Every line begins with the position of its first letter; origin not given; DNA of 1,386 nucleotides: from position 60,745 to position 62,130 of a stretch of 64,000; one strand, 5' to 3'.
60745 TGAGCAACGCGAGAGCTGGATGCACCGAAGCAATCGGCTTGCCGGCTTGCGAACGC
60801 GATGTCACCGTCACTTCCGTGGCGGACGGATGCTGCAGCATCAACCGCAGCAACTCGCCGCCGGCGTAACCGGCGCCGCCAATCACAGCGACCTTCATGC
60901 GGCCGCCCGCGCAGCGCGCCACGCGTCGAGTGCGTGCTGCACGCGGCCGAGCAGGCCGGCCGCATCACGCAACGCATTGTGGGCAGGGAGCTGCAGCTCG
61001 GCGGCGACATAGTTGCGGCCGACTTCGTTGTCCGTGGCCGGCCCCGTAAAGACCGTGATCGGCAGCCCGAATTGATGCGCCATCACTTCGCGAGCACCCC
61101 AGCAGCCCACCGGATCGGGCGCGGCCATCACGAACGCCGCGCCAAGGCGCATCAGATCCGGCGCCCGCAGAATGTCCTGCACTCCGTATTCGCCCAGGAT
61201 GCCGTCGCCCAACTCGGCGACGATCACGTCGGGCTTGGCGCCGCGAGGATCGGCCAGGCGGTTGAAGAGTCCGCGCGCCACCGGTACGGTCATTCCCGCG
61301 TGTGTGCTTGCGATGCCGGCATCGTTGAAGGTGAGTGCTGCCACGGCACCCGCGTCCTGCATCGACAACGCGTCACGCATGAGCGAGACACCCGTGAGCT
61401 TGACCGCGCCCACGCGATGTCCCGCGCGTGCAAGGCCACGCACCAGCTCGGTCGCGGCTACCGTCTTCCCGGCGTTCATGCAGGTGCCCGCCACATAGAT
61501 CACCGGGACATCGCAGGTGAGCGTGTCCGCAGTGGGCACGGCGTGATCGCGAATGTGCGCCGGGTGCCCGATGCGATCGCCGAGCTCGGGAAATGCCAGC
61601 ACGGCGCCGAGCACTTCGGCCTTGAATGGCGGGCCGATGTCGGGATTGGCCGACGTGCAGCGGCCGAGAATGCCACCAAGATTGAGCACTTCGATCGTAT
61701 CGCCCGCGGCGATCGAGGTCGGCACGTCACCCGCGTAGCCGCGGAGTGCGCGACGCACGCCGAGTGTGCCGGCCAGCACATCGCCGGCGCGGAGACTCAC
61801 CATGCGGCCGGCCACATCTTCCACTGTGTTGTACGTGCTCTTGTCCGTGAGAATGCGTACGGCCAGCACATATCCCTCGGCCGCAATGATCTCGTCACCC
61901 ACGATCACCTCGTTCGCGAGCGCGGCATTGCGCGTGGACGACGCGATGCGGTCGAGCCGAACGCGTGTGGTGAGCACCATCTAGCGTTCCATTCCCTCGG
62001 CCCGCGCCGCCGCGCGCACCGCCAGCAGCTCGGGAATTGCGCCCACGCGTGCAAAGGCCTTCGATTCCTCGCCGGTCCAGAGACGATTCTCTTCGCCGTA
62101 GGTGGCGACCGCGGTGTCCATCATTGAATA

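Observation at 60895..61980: Uncharacterised P-loop protein embedded between argG and argC in an operon lacking argA/argJ: candidate missing first step of arginine synthesis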

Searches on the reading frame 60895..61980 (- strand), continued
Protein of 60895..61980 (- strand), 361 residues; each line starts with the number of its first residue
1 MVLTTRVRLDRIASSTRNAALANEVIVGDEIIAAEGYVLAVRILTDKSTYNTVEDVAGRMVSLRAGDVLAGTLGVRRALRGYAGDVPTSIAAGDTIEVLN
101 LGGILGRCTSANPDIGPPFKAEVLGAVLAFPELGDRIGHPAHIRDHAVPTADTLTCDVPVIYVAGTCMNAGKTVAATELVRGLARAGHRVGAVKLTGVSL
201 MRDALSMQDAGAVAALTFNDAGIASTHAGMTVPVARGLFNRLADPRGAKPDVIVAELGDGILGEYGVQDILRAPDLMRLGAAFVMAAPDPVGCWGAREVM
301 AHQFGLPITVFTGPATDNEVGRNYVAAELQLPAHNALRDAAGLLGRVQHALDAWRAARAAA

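Call 84: search_protein_families(library=pfam, proteins=[L077:5570-6790:+, L077:4461-5522:-, L077:9021-10898:+, L077:3177-4397:+, L081:11728-12876:+, L084:9913-10725:-, L067:8537-9673:-, L067:18832-20475:+, L084:6984-7946:+, L092:886-1848:-], max_evalue=0.001)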
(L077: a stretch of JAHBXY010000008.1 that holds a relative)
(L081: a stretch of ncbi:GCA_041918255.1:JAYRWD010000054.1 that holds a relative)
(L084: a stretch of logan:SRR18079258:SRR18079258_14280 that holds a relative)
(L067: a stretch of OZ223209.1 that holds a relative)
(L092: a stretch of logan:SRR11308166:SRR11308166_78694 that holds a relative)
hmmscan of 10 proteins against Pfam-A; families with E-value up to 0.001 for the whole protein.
L077:5570-6790:+ (406 aa): 2 families
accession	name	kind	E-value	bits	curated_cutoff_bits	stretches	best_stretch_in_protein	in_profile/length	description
PF20979.2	Arginosuc_syn_C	-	1.4e-41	143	27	1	175-383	7-217/219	Arginosuccinate synthase C-terminal domain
PF00764.25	Arginosuc_synth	-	1.3e-08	35.5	27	1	6-136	3-139/162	Arginosuccinate synthase N-terminal HUP domain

L077:4461-5522:- (353 aa): 2 families
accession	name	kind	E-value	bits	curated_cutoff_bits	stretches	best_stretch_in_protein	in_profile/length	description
PF00326.27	Peptidase_S9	-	6.5e-06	26.2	22.6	1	186-312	51-170/213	Prolyl oligopeptidase family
PF02129.25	Peptidase_S15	-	0.00023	21.4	23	1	146-232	47-128/262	X-Pro dipeptidyl-peptidase (S15 family)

L077:9021-10898:+ (625 aa): 1 family
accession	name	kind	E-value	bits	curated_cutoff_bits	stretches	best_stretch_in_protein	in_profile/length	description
PF10056.14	DUF2293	-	1.3e-19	70.5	25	1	475-571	1-84/85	Uncharacterized conserved protein (DUF2293)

L077:3177-4397:+ (406 aa): 0 families

L081:11728-12876:+ (382 aa): 0 families

L084:9913-10725:- (270 aa): 1 family
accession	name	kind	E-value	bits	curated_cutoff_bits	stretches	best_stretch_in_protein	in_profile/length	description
PF08443.16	RimK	-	3.8e-05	23.8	21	1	90-262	4-185/188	RimK-like ATP-grasp domain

L067:8537-9673:- (378 aa): 1 family
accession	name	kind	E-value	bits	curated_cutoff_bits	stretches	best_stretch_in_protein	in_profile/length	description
PF05684.17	DUF819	-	4e-40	138.5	27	1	17-375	4-375/379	Protein of unknown function (DUF819)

L067:18832-20475:+ (547 aa): 3 families
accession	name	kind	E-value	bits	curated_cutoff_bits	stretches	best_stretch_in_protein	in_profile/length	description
PF02775.26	TPP_enzyme_C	-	1.3e-43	148.8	21.9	1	380-527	1-151/151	Thiamine pyrophosphate enzyme, C-terminal TPP binding domain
PF02776.23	TPP_enzyme_N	-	4.4e-41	139.8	26.8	1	1-115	1-117/119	Thiamine pyrophosphate enzyme, N-terminal TPP binding domain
PF00205.28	TPP_enzyme_M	-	1.5e-32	112.6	30.4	1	187-319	1-135/137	Thiamine pyrophosphate enzyme, central domain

L084:6984-7946:+ (320 aa): 2 families
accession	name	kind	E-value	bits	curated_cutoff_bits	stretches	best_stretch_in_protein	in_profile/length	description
PF24827.1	AstE_AspA_cat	-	1.7e-26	93.4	25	1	28-229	3-190/192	Succinylglutamate desuccinylase/Aspartoacylase catalytic domain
PF00364.28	Biotin_lipoyl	-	0.00063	20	22.1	0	258-315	15-72/73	Biotin-requiring enzyme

L092:886-1848:- (320 aa): 1 family
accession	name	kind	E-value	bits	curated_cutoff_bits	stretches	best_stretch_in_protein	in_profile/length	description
PF01144.29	CoA_trans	-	1.1e-23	84.3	23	1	7-243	3-216/217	Coenzyme A transferase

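Call 89: search_protein_families(library=pfam, proteins=[P0242, P0256, P0144, P0223, P0228, P0181, P0168, P0248], max_evalue=0.001)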
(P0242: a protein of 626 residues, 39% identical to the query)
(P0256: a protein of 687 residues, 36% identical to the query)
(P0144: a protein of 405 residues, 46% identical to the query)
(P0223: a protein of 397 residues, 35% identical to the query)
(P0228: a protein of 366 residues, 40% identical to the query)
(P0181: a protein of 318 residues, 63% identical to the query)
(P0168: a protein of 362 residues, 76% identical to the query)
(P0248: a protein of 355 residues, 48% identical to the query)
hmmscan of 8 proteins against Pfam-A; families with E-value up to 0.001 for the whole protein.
P0242 (626 aa): 2 families
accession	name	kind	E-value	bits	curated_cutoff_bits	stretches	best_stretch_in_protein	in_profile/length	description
PF00696.33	AA_kinase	-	5e-33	115.2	24.9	1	363-597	2-234/234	Amino acid kinase family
PF00702.32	Hydrolase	-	0.00045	21.1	26.4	0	196-306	45-157/191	haloacid dehalogenase-like hydrolase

P0256 (687 aa): 1 family
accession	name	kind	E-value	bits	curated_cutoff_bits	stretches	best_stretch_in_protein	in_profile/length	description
PF22698.1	Semialdhyde_dhC_1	-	4.2e-09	36.9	27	0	619-675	87-144/165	Semialdehyde dehydrogenase, dimerisation domain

P0144 (405 aa): 0 families

P0223 (397 aa): 3 families
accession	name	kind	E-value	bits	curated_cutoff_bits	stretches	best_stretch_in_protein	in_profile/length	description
PF03205.20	MobB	-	2.7e-05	24.5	26.6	1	191-246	1-60/133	Molybdopterin guanine dinucleotide synthesis protein B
PF01656.29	CbiA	-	0.00018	21.9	25.4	1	192-226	1-35/125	CobQ/CobB/MinD/ParA nucleotide binding domain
PF07755.17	DUF1611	-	0.00026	20.9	25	1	187-225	10-48/201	Domain of unknown function (DUF1611_C) P-loop domain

P0228 (366 aa): 0 families

P0181 (318 aa): 0 families

P0168 (362 aa): 0 families

P0248 (355 aa): 0 families

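Call 90: find_encoding_contigs(protein=P0242, flank=8000, max_places=4)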
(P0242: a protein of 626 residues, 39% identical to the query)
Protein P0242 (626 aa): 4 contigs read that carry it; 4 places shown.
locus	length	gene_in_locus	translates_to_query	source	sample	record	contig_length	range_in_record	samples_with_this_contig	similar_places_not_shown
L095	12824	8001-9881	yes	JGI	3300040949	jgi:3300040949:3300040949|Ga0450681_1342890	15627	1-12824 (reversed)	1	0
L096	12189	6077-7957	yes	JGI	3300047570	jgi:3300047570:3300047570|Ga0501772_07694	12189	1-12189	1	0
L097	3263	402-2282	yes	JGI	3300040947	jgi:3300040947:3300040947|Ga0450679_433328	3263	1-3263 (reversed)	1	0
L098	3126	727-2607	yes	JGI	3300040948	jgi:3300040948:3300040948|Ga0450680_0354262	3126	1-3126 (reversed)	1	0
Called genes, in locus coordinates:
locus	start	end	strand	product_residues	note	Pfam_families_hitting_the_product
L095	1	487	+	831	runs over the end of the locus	-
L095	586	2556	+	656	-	PF17804:TSP_NTD, PF00595:PDZ, PF03572:Peptidase_S41, PF11818:DUF3340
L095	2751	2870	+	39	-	-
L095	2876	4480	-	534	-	-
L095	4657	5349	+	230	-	-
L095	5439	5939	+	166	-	-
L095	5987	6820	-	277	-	-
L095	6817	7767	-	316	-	PF00491:Arginase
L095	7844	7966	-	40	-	-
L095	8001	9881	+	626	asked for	PF00696:AA_kinase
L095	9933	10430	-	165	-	PF00578:AhpC-TSA, PF08534:Redoxin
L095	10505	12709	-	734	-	PF16656:Pur_ac_phosph_N, PF00149:Metallophos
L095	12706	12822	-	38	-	?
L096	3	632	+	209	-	?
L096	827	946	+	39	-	-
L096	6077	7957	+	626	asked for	PF00696:AA_kinase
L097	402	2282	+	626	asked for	PF00696:AA_kinase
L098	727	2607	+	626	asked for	PF00696:AA_kinase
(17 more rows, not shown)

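Call 91: find_encoding_contigs(protein=P0256, flank=8000, max_places=4)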
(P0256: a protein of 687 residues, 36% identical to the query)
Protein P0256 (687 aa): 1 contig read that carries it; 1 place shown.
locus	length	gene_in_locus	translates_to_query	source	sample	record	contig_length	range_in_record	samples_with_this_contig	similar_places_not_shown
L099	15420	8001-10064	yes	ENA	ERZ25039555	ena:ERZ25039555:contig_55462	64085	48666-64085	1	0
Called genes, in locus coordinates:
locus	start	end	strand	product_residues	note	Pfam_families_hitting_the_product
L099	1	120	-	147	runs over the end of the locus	PF04314:LpqE-like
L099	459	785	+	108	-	-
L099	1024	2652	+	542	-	-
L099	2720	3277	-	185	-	-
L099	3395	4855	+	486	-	PF00069:Pkinase, PF07714:PK_Tyr_Ser-Thr, PF00069:Pkinase, PF17667:Pkinase_fungal (weak)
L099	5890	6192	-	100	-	-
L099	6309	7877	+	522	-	PF01316:Arg_repressor, PF00764:Arginosuc_synth (weak)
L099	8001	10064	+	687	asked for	PF22698:Semialdhyde_dhC_1 (faint)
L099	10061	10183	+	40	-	-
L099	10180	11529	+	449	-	PF00202:Aminotran_3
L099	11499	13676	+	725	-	PF00185:OTCace, PF00696:AA_kinase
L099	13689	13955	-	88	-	-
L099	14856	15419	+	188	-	?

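Call 92: search_protein_families(library=ncbifam, proteins=[P0242, L095:6817-7767:-, L095:5987-6820:-], max_evalue=0.00001)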
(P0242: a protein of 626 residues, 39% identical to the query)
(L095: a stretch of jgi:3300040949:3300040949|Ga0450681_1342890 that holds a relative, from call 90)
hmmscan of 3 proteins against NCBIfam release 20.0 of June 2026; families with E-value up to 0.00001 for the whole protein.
P0242 (626 aa): 11 families
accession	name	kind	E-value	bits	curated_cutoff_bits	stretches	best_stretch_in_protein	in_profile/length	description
TIGR00761.1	argB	equivalog_domain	7.1e-37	127.1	151.3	1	364-595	2-231/231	acetylglutamate kinase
NF003641.0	PRK05279.1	equivalog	3.4e-30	105.3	344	2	500-619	170-290/441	amino-acid N-acetyltransferase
TIGR01890.1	N-Ac-Glu-synth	equivalog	3.4e-27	95.5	202.85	1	349-618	5-277/429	amino-acid N-acetyltransferase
NF003387.0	PRK04531.1-2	equivalog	1.8e-22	79.4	426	1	360-618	35-286/441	acetylglutamate kinase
NF010659.0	PRK14058.1-1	equivalog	4.1e-18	65.4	223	1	375-602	10-253/267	[LysW]-aminoadipate kinase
NF003386.0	PRK04531.1-1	equivalog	2.6e-14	53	417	1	362-618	42-291/442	acetylglutamate kinase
NF010662.0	PRK14058.1-4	equivalog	1.8e-13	50.3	194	1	364-602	2-248/264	[LysW]-aminoadipate/[LysW]-glutamate kinase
NF010661.0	PRK14058.1-3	equivalog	4.8e-13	48.8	251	1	382-613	18-267/283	acetylglutamate/acetylaminoadipate kinase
NF010660.0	PRK14058.1-2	equivalog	2.5e-08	34.1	241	1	378-602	13-245/249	[LysW]-aminoadipate/[LysW]-glutamate kinase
TIGR01027.1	proB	equivalog_domain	8.2e-07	28.5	186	0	520-619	146-252/363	glutamate 5-kinase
NF040647.1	IPPK_Arch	equivalog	1.1e-06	28.1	120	0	518-617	153-258/259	isopentenyl phosphate kinase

L095:6817-7767:- (316 aa): 4 families
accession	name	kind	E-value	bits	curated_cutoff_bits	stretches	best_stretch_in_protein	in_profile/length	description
TIGR01229.1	rocF_arginase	equivalog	2.7e-68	230.5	227.6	1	12-311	2-295/300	arginase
TIGR01227.1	hutG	equivalog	2.4e-19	69.7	229.15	1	83-311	91-306/307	formimidoylglutamase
TIGR01230.1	agmatinase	equivalog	5.6e-18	65.5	174.3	1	11-299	16-264/275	agmatinase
NF002564.0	PRK02190.1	subfamily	3.6e-17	62.5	302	1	11-290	36-280/307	agmatinase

L095:5987-6820:- (277 aa): 0 families

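Call 97: find_homologous_proteins(query=P0242)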
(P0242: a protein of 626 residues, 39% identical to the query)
Query P0242 (626 aa): 133 proteins with E <= 0.001 among 8000 candidates; the best 120 are listed.
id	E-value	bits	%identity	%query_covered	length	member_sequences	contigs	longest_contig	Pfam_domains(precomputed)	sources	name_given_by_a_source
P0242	0.0e+0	1354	100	100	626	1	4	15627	PF00696.34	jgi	jgi:acetylglutamate kinase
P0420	7.8e-97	344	53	51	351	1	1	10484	-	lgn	-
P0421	1.1e-94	336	58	48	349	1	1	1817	-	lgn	-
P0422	3.4e-94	335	57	47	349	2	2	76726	-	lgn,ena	-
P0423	1.2e-92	330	54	50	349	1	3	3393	-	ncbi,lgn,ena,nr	ncbi:MAG TPA: hypothetical protein PKA64_14960 [Myxococcota bacterium]|nr:hypothetical protein [Myxo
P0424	5.9e-92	327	52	50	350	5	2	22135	-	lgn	-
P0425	3.8e-91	325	54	49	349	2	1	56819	-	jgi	jgi:hypothetical protein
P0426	6.4e-91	324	56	48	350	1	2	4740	-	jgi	-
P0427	6.5e-91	324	54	50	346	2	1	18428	-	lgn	-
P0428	1.0e-90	323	54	50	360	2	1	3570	-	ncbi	-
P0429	1.1e-90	323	53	50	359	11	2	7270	-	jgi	jgi:hypothetical protein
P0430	5.3e-90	321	53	50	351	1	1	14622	-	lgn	-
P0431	6.6e-90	321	56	47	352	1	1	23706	-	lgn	-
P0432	1.3e-89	320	57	47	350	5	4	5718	-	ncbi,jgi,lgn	jgi:hypothetical protein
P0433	2.2e-89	319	53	47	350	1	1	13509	-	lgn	-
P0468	4.8e-59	219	44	48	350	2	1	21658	PF07755.18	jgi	jgi:hypothetical protein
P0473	1.9e-57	213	43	48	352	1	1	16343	PF07755.18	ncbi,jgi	ncbi:MAG TPA: hypothetical protein VGJ37_09615 [Pyrinomonadaceae bacterium]|jgi:hypothetical protein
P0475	2.1e-57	213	42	48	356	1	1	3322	PF07755.18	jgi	-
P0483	3.7e-56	209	44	48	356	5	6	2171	PF07755.18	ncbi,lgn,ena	-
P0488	1.3e-55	207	43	44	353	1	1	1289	PF07755.18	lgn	-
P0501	5.1e-50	189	42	49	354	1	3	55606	-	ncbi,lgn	ncbi:MAG: hypothetical protein WBM54_04640 [Woeseia sp.]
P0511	9.0e-47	178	43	44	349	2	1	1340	PF07755.18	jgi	-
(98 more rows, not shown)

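Call 98: find_encoding_contigs(protein=P0501, flank=9000, max_places=2)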
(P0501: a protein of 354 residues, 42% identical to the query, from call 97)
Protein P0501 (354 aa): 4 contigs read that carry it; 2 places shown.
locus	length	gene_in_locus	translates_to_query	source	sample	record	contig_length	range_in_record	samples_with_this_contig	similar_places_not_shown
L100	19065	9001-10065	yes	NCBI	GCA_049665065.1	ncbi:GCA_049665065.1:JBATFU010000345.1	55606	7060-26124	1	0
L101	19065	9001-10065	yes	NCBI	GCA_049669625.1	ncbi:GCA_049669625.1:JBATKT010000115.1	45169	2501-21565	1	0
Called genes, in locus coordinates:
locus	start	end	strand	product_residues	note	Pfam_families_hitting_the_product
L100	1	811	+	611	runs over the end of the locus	PF02734:Dak2, PF21645:FakA-like_M, PF02645:DegV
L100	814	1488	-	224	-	PF02586:SRAP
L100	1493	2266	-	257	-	PF01061:ABC2_membrane, PF12698:ABC2_membrane_3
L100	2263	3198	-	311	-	PF00005:ABC_tran, PF13304:AAA_21 (weak)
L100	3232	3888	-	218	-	-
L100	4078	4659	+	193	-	PF05280:FlhC (faint)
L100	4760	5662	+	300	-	PF09296:NUDIX-like, PF09297:Zn_ribbon_NUD (weak), PF00293:NUDIX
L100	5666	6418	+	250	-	PF05742:TANGO2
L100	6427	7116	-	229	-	PF02230:Abhydrolase_2, PF12146:Hydrolase_4 (faint), PF00561:Abhydrolase_1 (weak), PF12697:Abhydrolase_6 (weak), PF01738:DLH (weak), PF07859:Abhydrolase_3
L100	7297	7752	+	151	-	PF01316:Arg_repressor, PF02863:Arg_repressor_C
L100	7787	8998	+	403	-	PF00764:Arginosuc_synth, PF20979:Arginosuc_syn_C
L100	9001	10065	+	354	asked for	-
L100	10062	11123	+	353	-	PF01118:Semialdhyde_dh, PF22698:Semialdhyde_dhC_1, PF02774:Semialdhyde_dhC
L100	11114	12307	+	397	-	PF00202:Aminotran_3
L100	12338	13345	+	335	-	PF02729:OTCace_N, PF00185:OTCace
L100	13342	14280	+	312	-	PF00696:AA_kinase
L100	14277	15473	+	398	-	PF00206:Lyase_1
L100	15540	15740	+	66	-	PF13627:LptM_cons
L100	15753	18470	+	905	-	PF02739:5_3_exonuc_N, PF01367:5_3_exonuc, PF01612:DNA_pol_A_exo1, PF22619:DNA_polI_exo1, PF00476:DNA_pol_A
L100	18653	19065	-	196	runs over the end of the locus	PF03193:RsgA_GTPase (faint), PF00009:GTP_EFTU (faint), PF01926:MMR_HSR1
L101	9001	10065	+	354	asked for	-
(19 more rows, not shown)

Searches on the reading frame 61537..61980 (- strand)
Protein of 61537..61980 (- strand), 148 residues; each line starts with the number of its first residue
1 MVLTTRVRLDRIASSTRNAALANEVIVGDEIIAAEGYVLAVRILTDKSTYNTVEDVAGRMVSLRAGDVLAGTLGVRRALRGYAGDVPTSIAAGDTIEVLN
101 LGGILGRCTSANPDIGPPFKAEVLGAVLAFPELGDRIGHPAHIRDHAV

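Call 80: predict_structure(alignment_id=A3)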
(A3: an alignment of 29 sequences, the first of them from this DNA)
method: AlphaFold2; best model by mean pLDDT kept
length: 148 residues; sequences in the alignment: 29
mean_pLDDT: 95.6   pTM: 0.90
mean pLDDT of the five models: 95.6, 95.5, 95.1, 95.1, 94.9
residues with pLDDT >= 90: 133; 70-90: 13; 50-70: 2; < 50: 0
segments of 3 or more residues with pLDDT < 50: none
pLDDT, mean of each block of 10 residues (from residue 1): 93 96 97 98 97 98 98 95 98 98 98 95 97 90 83
secondary structure, 60 per line:
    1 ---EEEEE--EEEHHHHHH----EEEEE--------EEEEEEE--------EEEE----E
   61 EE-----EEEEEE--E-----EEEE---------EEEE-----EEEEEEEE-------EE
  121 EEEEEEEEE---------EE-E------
elements in order: E4-8 E11-13 H14-19 E24-28 E37-43 E52-55 E60-62 E68-73 E82-85 E95-98 E104-111 E119-129
